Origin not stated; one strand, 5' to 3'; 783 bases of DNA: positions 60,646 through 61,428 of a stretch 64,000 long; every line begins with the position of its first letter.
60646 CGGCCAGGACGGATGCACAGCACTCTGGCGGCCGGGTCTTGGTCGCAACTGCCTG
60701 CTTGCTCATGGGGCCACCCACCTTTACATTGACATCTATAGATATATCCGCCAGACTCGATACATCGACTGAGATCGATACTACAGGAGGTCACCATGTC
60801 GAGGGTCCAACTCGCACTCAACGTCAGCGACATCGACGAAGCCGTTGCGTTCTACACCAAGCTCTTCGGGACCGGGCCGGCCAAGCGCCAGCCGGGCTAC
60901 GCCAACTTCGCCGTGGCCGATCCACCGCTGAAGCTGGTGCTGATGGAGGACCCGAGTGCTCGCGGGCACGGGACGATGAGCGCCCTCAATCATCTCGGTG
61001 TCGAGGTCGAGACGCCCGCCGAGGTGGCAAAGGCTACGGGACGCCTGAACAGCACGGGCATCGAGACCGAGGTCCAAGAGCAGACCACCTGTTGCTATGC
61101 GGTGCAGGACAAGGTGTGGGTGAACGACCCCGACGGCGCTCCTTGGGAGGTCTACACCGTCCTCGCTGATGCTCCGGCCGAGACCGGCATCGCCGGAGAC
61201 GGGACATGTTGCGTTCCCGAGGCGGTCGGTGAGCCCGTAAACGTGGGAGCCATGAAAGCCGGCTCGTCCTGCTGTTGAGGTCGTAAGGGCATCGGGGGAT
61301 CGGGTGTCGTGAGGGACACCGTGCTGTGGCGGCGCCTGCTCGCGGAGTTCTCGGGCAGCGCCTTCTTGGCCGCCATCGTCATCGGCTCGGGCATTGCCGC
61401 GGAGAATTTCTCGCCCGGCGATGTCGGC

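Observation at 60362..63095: Atypical ars locus: ArsR - ArsI/CadI-like VOC protein with vicinal Cys pairs - aquaglyceroporin - decayed oxidoreductase - ArsC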

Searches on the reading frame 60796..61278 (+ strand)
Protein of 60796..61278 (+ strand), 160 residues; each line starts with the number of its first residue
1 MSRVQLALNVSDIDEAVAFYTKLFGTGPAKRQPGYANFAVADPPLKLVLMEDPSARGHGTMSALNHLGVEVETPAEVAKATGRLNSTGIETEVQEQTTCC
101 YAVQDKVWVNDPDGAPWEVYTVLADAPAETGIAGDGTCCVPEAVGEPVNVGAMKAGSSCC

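Call 3: search_protein_families(library=pfam, proteins=[window:60796-61278:+], max_evalue=0.01)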
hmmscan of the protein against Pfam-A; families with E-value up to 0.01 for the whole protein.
window:60796-61278:+ (160 aa): 3 families
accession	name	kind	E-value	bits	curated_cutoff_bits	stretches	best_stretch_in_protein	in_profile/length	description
PF00903.31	Glyoxalase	-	1.6e-16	61.2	20.6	1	5-119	4-121/121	Glyoxalase/Bleomycin resistance protein/Dioxygenase superfamily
PF13669.12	Glyoxalase_4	-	0.00059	20.5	27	1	5-90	2-92/109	Glyoxalase/Bleomycin resistance protein/Dioxygenase superfamily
PF18029.7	Glyoxalase_6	-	0.0074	17.4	23.6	0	6-118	2-104/106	Glyoxalase-like domain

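Call 4: search_protein_families(library=ncbifam, proteins=[window:60796-61278:+], max_evalue=0.01)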
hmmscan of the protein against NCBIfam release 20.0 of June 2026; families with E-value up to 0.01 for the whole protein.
window:60796-61278:+ (160 aa): 6 families
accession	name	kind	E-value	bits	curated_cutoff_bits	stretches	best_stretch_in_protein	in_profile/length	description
NF041414.1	ArsI_CadI_VOC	equivalog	1.1e-54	184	116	1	3-160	1-147/147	ArsI/CadI family heavy metal resistance metalloenzyme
TIGR02295.1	HpaD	equivalog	2e-06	27.2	321.4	1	6-121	8-117/298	3,4-dihydroxyphenylacetate 2,3-dioxygenase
TIGR03213.1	23dbph12diox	equivalog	4.1e-06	26.4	366.45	1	61-134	56-133/287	biphenyl-2,3-diol 1,2-dioxygenase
TIGR03211.1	catechol_2_3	equivalog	7.9e-05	22.1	320.2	1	6-122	8-118/303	catechol 2,3-dioxygenase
NF050075.1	SMU1112c_YaeR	equivalog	0.00077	19.7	140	1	7-120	8-124/125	SMU1112c/YaeR family gloxylase I-like metalloprotein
NF003152.0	PRK04101.1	equivalog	0.0077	16.6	171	1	6-121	8-118/139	metallothiol transferase FosB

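Call 5: search_solved_structures(query=window:60796-61278:+, max_evalue=0.001, show_alignments=3)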
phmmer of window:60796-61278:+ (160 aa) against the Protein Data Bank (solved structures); distinct sequences matched with E-value up to 0.001: 6.
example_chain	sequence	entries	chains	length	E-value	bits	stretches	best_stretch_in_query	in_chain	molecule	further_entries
5d4f_A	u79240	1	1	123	9.1e-44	152.7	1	1-126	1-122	Glyoxalase/bleomycin resistance protein/dioxygenase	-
5c4p_A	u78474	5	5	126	1e-43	152.6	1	1-126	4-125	Glyoxalase/bleomycin resistance protein/dioxygenase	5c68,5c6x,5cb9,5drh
6xa0_A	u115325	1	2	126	2.6e-43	151.2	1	1-126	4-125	Glyoxalase/bleomycin resistance protein/dioxygenase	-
6xck_A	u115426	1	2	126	3.7e-43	150.7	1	1-126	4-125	Glyoxalase/bleomycin resistance protein/dioxygenase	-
5v0f_A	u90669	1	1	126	7.1e-43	149.8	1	1-126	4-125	Glyoxalase/bleomycin resistance protein/dioxygenase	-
5dfg_A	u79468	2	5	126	2.5e-42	148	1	1-126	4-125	Glyoxalase/bleomycin resistance protein/dioxygenase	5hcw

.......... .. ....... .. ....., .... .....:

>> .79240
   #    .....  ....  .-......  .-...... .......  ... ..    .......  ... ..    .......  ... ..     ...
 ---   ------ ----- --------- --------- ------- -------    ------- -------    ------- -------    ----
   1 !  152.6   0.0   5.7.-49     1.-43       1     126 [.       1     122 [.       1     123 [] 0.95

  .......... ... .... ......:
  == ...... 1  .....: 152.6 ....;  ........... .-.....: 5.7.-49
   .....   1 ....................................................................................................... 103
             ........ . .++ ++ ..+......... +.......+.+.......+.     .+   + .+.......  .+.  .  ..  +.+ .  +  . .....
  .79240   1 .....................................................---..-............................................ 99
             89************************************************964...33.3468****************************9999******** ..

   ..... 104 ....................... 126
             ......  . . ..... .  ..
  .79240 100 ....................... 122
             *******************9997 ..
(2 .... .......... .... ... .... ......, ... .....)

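Call 8: find_encoding_contigs(protein=window:60796-61278:+, flank=10000, max_places=6)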
Protein window:60796-61278:+ (160 aa): 1 contig read that carries it; 1 place shown.
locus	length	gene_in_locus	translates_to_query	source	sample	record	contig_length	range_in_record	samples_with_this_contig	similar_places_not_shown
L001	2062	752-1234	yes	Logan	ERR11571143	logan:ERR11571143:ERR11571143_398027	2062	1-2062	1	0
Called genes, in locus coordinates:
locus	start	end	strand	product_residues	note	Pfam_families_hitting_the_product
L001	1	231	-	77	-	?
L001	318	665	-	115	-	PF12840:HTH_20, PF01022:HTH_5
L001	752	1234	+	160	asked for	PF00903:Glyoxalase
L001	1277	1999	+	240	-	PF00230:MIP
